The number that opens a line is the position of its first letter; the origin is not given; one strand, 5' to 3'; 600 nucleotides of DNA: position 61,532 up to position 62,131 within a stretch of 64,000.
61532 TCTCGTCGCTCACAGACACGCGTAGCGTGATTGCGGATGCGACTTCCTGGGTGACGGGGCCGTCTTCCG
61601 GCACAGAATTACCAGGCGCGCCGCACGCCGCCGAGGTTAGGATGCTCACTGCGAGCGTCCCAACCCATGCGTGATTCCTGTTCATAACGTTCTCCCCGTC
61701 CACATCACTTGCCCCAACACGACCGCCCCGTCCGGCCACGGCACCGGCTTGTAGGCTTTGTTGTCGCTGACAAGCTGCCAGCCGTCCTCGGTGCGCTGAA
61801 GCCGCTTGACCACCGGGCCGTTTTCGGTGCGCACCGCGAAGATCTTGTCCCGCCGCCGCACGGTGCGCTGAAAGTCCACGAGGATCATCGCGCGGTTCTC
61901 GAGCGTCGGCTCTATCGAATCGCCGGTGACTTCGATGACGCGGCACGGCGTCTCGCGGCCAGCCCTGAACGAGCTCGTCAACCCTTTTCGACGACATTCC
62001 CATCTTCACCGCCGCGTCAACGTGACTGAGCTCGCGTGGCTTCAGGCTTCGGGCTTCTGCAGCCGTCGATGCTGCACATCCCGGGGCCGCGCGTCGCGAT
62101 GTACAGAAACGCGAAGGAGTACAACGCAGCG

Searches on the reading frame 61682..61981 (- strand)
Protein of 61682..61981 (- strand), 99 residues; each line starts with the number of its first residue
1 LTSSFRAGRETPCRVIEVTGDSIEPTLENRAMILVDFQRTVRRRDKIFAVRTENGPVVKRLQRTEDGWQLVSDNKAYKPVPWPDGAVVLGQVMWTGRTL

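Call 32: search_protein_families(library=pfam, proteins=[window:61682-61981:-], max_evalue=0.01)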
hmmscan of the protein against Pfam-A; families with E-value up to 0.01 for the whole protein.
window:61682-61981:- (99 aa): 1 family
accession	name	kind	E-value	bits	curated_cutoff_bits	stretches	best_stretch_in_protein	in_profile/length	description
PF00717.28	Peptidase_S24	-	7.4e-16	58.3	23.3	1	11-92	33-115/116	Peptidase S24-like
